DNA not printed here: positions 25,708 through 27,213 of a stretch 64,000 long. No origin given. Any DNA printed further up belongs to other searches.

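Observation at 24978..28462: Methyl-transfer operon: non-Pyl MttB-family methyltransferase, saccharopine-DH-like oxidoreductase and MtrH-like methyltransferase, without an adjacent corrinoid protein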

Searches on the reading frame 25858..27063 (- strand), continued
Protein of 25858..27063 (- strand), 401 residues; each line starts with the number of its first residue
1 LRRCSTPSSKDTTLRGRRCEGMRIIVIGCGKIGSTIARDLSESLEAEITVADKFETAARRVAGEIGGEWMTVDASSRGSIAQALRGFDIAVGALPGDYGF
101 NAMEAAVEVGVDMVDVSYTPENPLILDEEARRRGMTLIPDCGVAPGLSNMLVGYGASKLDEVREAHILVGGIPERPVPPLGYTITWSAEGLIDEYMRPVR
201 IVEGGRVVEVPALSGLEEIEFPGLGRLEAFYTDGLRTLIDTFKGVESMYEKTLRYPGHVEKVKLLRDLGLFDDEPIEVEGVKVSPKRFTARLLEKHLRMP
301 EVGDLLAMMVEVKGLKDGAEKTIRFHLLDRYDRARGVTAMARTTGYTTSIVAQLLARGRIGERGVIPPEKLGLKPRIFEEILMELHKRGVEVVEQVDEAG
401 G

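Call 74: search_protein_families(library=ncbifam, max_evalue=0.00001, proteins=[L084:12116-13468:-, L084:4448-5755:+, L029:11402-12328:-, L016:689-1771:+])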
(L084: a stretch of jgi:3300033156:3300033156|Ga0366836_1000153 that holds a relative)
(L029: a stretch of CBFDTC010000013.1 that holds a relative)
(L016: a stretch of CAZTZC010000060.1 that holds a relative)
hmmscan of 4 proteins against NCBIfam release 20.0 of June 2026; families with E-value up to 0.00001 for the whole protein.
L084:12116-13468:- (450 aa): 48 families (the best 25 are shown)
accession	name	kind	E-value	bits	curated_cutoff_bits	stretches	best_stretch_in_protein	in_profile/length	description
NF006399.0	PRK08651.1-2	equivalog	7.2e-79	265.7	381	1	41-436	4-392/405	succinyl-diaminopimelate desuccinylase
TIGR01910.1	DapE-ArgE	subfamily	2.2e-69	234.4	217.6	1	47-439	4-372/373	ArgE/DapE family deacylase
NF006365.0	PRK08588.1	subfamily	2.1e-49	168.9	289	1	46-443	12-375/383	succinyl-diaminopimelate desuccinylase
NF006400.0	PRK08651.1-3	equivalog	9.2e-49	166.3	374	1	39-444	8-402/410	succinyl-diaminopimelate desuccinylase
NF005913.0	PRK07906.1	subfamily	1.9e-47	161.9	382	1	34-444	8-438/442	hypothetical protein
NF009555.0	PRK13004.1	equivalog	1.8e-43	148.9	321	1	29-448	3-395/399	YgeY family selenium metabolism-linked hydrolase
NF009557.0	PRK13009.1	equivalog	2.6e-42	145.3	284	2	43-252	5-213/377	succinyl-diaminopimelate desuccinylase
NF010589.0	PRK13983.1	equivalog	4e-42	144.6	333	2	30-249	3-234/409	M20 family metallo-hydrolase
TIGR01892.1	AcOrn-deacetyl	equivalog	5.5e-42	144.1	297.7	2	50-255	6-204/365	acetylornithine deacetylase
NF005710.0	PRK07522.1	subfamily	1.2e-39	136.6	412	2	39-258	6-220/391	acetylornithine deacetylase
NF009558.0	PRK13013.1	equivalog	3.1e-37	128.3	428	1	28-247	3-229/429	acetylornithine deacetylase/succinyl-diaminopimelate desuccinylase family protein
TIGR01246.1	dapE_proteo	equivalog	1.6e-36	126.1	361.8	2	46-252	4-209/370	succinyl-diaminopimelate desuccinylase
TIGR01880.1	Ac-peptdase-euk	subfamily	2.1e-34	118.9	338.6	1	50-442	19-392/401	N-acyl-aliphatic-L-amino acid amidohydrolase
TIGR01900.1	dapE-gram_pos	equivalog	1.6e-32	112.8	304.2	2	89-254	45-199/351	succinyl-diaminopimelate desuccinylase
TIGR03526.1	selenium_YgeY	hypoth_equivalog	2.6e-32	112.2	321.5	1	31-448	3-393/395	YgeY family selenium metabolism-linked hydrolase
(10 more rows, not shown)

L084:4448-5755:+ (435 aa): 22 families
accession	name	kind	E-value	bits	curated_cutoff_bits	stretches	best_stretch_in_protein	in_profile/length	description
TIGR01499.1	folC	subfamily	4.7e-110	368.7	162.65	1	22-429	1-400/400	bifunctional protein FolC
NF047860.1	Tet-DihydfolSynFolCMyb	equivalog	8.4e-94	315.1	700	1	22-431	46-465/468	bifunctional tetrahydrofolate synthase/dihydrofolate synthase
NF008101.0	PRK10846.1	equivalog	3.5e-61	207.2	360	1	20-424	30-409/422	bifunctional tetrahydrofolate synthase/dihydrofolate synthase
TIGR01085.1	murE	subfamily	2e-24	86.3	257.3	1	114-417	133-445/472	UDP-N-acetylmuramyl-tripeptide synthetase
NF001126.0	PRK00139.1-4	equivalog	1.8e-23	82.8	373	2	123-417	158-456/486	UDP-N-acetylmuramoyl-L-alanyl-D-glutamate--2,6-diaminopimelate ligase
NF008896.0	PRK11929.1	equivalog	1.1e-18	66.5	1023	1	223-417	273-472/965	bifunctional UDP-N-acetylmuramoyl-L-alanyl-D-glutamate--2,6-diaminopimelate ligase MurE/UDP-N-acetylmuramoyl-tripeptide--D-alanyl-D-alanine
NF001124.0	PRK00139.1-2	equivalog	5.6e-18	64.9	476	1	36-417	109-466/500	UDP-N-acetylmuramoyl-L-alanyl-D-glutamate--2,6-diaminopimelate ligase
TIGR02068.2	cya_phycin_syn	equivalog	8.5e-17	60.4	850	2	260-416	683-847/862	cyanophycin synthetase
TIGR01143.1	murF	subfamily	1.8e-15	56.9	288.6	1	134-312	123-301/418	UDP-N-acetylmuramoyl-tripeptide--D-alanyl-D-alanine ligase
TIGR01082.1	murC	equivalog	1.8e-14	53.7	335.1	1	157-340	167-352/449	UDP-N-acetylmuramate--L-alanine ligase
NF053648.1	pMurE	equivalog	5.5e-14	51.8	600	1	153-417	185-450/464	pseudomurein biosynthesis peptide ligase pMurE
NF010628.0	PRK14022.1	equivalog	3e-13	49.3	536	1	160-416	203-453/483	UDP-N-acetylmuramoyl-L-alanyl-D-glutamate--L-lysine ligase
NF053645.1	pMurC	equivalog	1.1e-11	44.2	560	0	251-371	310-430/492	pseudomurein biosynthesis peptide ligase pMurC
TIGR04012.1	poly_gGlu_PgsB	equivalog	1.3e-11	43.9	222.7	1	154-220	123-187/380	poly-gamma-glutamate synthase PgsB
NF001123.0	PRK00139.1-1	equivalog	2.2e-10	39.8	586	1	250-417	295-463/493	UDP-N-acetylmuramoyl-L-alanyl-D-glutamate--2,6-diaminopimelate ligase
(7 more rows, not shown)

L029:11402-12328:- (308 aa): 0 families

L016:689-1771:+ (360 aa): 0 families
